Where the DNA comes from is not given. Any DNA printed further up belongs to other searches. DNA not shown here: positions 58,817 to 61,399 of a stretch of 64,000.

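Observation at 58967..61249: Orphan fused RRE / E1-like / YcaO cyclodehydratase with no visible RiPP cluster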

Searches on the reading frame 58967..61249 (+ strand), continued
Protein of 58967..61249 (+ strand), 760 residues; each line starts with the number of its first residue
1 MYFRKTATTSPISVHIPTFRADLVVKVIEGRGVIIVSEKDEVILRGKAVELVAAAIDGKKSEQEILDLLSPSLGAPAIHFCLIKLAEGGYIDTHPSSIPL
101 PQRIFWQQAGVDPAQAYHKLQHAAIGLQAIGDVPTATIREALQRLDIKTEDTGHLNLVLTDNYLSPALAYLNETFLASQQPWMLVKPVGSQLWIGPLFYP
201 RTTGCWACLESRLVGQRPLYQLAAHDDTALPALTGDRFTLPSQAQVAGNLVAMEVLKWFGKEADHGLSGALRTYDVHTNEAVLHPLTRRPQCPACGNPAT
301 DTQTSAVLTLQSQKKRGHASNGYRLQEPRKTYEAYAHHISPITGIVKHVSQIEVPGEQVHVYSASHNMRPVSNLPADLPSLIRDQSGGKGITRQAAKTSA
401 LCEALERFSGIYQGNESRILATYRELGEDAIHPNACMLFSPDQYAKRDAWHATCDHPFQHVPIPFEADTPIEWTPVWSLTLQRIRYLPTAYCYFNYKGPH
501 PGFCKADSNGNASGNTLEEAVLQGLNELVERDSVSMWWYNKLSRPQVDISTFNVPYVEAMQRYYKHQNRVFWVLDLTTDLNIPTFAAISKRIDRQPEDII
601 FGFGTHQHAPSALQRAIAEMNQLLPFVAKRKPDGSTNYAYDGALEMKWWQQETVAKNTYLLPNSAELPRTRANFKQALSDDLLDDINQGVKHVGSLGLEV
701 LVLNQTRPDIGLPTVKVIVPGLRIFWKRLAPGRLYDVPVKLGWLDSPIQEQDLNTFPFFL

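Call 12: find_encoding_contigs(protein=P0005, flank=10000, max_places=3)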
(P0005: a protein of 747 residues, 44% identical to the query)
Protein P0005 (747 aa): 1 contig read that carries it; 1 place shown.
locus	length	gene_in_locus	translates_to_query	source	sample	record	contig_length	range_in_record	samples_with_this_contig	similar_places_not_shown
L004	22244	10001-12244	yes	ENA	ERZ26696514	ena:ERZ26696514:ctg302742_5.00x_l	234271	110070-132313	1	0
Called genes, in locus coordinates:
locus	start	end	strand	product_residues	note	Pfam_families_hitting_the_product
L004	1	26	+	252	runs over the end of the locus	-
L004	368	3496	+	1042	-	PF07494:Reg_prop (faint), PF23748:Beta-prop_LRRK2 (faint), PF07495:Y_Y_Y, PF02518:HATPase_c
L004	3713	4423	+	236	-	PF00072:Response_reg, PF00196:GerE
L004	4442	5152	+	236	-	PF05430:Methyltransf_30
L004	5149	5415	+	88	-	-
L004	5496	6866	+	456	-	PF00884:Sulfatase, PF01663:Phosphodiest (weak), PF16347:SGSH_C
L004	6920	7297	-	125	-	PF02537:CRCB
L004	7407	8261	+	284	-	PF01557:FAA_hydrolase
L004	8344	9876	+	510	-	PF01566:Nramp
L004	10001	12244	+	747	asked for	PF21084:WHD_DUF4423_like, PF02624:YcaO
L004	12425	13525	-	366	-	PF13531:SBP_bac_11, PF01547:SBP_bac_1, PF13416:SBP_bac_8, PF13343:SBP_bac_6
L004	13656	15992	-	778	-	PF00580:UvrD-helicase, PF13245:AAA_19, PF13604:AAA_30 (faint), PF13361:UvrD_C, PF13538:UvrD_C_2, PF21196:PcrA_UvrD_tudor (weak)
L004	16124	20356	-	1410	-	PF07494:Reg_prop (faint), PF08450:SGL (faint), PF23748:Beta-prop_LRRK2 (faint), PF07495:Y_Y_Y, PF00512:HisKA, PF02518:HATPase_c, PF00072:Response_reg, PF12833:HTH_18, +1 more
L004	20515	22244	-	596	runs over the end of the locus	-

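Call 13: search_solved_structures(query=window:58967-61246:+, max_evalue=0.001, show_alignments=1)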
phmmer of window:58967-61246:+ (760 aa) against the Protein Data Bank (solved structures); distinct sequences matched with E-value up to 0.001: 6.
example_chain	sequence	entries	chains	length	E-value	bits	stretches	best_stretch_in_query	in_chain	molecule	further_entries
4v1t_A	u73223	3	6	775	1.4e-166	559.2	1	23-758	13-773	LYND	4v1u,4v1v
4bs9_A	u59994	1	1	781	2.4e-166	558.5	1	23-758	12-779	TRUD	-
7u58_A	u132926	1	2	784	5.2e-164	550.8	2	237-755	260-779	MusD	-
6pe3_A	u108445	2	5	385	3.9e-14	55.2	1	504-623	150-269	Uncharacterized protein MJ1094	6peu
6ci7_A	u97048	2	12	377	2.2e-07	32.9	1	469-627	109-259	YcaO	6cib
3h5a_A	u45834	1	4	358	0.00089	20.9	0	168-298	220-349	MccB protein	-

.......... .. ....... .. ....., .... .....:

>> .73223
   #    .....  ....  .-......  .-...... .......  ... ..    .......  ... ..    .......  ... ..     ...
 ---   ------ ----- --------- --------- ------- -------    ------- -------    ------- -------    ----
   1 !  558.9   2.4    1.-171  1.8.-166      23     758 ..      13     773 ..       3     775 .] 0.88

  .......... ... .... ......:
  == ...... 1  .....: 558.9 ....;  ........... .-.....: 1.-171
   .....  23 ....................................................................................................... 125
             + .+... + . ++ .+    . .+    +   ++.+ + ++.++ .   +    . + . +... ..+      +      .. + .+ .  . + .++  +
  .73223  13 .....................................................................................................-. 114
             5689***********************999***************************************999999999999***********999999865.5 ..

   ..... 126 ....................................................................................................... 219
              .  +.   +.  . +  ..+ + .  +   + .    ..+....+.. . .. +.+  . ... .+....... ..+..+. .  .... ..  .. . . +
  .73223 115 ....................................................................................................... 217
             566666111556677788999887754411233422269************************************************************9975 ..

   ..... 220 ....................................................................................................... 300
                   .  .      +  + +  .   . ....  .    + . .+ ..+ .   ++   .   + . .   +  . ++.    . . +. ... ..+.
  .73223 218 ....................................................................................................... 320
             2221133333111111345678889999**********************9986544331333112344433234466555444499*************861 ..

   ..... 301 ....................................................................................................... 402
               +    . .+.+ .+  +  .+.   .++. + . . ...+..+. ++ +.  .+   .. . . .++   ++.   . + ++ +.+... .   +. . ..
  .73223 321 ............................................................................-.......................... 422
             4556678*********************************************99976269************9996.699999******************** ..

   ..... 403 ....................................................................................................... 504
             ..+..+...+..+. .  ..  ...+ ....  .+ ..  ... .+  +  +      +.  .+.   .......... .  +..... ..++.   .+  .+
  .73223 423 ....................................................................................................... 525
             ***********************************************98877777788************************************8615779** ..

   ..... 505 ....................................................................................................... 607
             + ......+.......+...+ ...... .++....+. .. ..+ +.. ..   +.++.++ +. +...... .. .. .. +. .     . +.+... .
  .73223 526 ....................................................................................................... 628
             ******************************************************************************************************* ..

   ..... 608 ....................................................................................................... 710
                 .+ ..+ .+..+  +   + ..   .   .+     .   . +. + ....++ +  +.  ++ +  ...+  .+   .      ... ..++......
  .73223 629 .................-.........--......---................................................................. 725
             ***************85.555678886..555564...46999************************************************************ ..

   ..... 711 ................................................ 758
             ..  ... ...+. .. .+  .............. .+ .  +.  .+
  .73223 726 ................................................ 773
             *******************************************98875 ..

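Call 19: find_related_loci(query=A1, collection=genome_contigs, flank=10000)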
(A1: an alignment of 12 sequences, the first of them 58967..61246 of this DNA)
Query A1 (760 aa) in genome_contigs; peptide patterns used: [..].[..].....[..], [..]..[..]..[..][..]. (x = any residue, [..] = any of these).
600 stretches matched a pattern (row limit reached: there are more); 586 encode a relative of the query (tblastn E <= 1e-3); the best 80 are kept; 80 distinct loci.
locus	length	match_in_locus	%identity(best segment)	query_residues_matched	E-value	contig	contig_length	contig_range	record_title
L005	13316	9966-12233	60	10-760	0e+0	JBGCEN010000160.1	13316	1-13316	MAG: Rhodothermales bacterium isolate SGMAG-46 contig160, whole genome shotgun sequence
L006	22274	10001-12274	50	16-760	0e+0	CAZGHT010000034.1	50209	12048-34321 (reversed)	MAG TPA_asm: uncultured Rhodothermaceae bacterium isolate SRP128890_co1_174 genome assembly, contig: NODE_1186_length_50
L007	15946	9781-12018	44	14-760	0e+0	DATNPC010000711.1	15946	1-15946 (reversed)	MAG TPA_asm: Allocoleopsis sp. isolate SMAG_U16471 k141_974445, whole genome shotgun sequence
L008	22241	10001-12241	44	17-760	0e+0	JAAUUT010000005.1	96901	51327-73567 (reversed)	MAG: Candidatus Gracilibacteria bacterium isolate SU_1_2 NODE_9_length_96901_cov_3.930353, whole genome shotgun sequence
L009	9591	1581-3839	45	17-760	0e+0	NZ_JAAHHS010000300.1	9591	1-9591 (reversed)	MAG: Moorena sp. SIO3H5 3H5_NODE_300, whole genome shotgun sequence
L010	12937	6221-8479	45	10-760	0e+0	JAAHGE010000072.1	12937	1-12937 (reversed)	MAG: Desertifilum sp. SIO1I2 1I2_NODE_72, whole genome shotgun sequence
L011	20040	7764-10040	43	17-760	0e+0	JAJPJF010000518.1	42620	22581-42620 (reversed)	MAG: Nostocales cyanobacterium Centralia_MAG_434 k107_35867239, whole genome shotgun sequence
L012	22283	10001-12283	43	4-760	0e+0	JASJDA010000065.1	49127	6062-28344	MAG: Prochloraceae cyanobacterium isolate MO_167.B51 MO_167.c_849, whole genome shotgun sequence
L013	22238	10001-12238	43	14-760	0e+0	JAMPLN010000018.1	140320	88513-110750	Microcoleus vaginatus FACHB-2002 strain DQ-U3 scaffold_18, whole genome shotgun sequence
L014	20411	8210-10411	44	32-760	0e+0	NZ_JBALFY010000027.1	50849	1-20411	MAG: Nostoc sp. isolate S62 bin 9 NODE_52_length_50849_cov_24.416085, whole genome shotgun sequence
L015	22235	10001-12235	44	17-760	0e+0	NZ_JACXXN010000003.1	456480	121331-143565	Nostoc sp. MG11 NODE_3_length_456480, whole genome shotgun sequence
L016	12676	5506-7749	44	17-760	0e+0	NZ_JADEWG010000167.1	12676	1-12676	[Phormidium] sp. LEGE 05292 NODE_167_length_12676_cov_22.1582, whole genome shotgun sequence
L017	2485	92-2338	42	17-760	0e+0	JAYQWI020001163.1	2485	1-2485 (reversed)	MAG: Candidatus Parabeggiatoa communis isolate WS_Bin1 k141_24200, whole genome shotgun sequence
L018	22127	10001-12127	45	56-760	0e+0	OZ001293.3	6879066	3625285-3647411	MAG: uncultured Hormoscilla sp. isolate 8e647e88-4706-4a17-b8b9-b52c092b67df genome assembly, chromosome: 1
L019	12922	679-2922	44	14-760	0e+0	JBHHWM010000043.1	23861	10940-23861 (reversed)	MAG: Rhodothermales bacterium isolate S.2_sp2_bin.19 NODE_263_length_23861_cov_12.546627, whole genome shotgun sequence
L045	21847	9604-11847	43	17-760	0e+0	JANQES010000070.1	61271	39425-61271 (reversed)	MAG: Rhodothermales bacterium isolate PL23a_bin.4 k99_3894208, whole genome shotgun sequence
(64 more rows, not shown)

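Call 46: predict_structure(alignment_id=A2)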
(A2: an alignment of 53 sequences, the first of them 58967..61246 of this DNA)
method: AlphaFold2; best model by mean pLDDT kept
length: 760 residues; sequences in the alignment: 53
mean_pLDDT: 87.5   pTM: 0.84
mean pLDDT of the five models: 87.5, 87.1, 86.8, 85.6, 84.5
residues with pLDDT >= 90: 461; 70-90: 221; 50-70: 64; < 50: 14
segments of 3 or more residues with pLDDT < 50: 1-10
pLDDT, mean of each block of 10 residues (from residue 1): 36 74 90 88 91 91 90 89 88 78 88 91 95 94 95 95 92 94 96 96 92 79 64 83 94 96 94 95 93 80 68 73 76 95 92 86 81 55 75 92 89 72 95 89 93 82 90 93 92 74 69 93 94 95 96 91 94 97 96 91 93 93 90 87 86 94 96 83 93 95 89 92 87 95 96 84
secondary structure, 60 per line:
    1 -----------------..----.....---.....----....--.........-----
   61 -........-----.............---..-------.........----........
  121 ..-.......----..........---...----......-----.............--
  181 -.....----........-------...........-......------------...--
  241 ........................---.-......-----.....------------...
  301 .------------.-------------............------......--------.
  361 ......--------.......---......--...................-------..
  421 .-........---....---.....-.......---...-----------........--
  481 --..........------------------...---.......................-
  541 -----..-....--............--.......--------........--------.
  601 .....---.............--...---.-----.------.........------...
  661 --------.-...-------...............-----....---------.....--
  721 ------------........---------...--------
elements in order (helices of 4 or more, strands of 3 or more residues): E24-28 E32-36 E41-44 H47-55 H62-69 H75-87 H100-108 H113-122 E124-130 H135-144 E148-150 E155-160 H166-178 E182-186 E191-198 H206-216 H218-223 H241-264 E270-275 E281-285 H298-301 H328-338 E346-351 E360-366 H375-381 E385-390 H393-411 E419-421 H423-429 H434-437 H441-445 H447-453 E471-478 E483-488 H489-492 E511-513 H517-539 H549-552 H555-566 E569-575 E584-591 E600-605 H609-621 H643-651 H682-695 E701-704 E714-718 H733-740
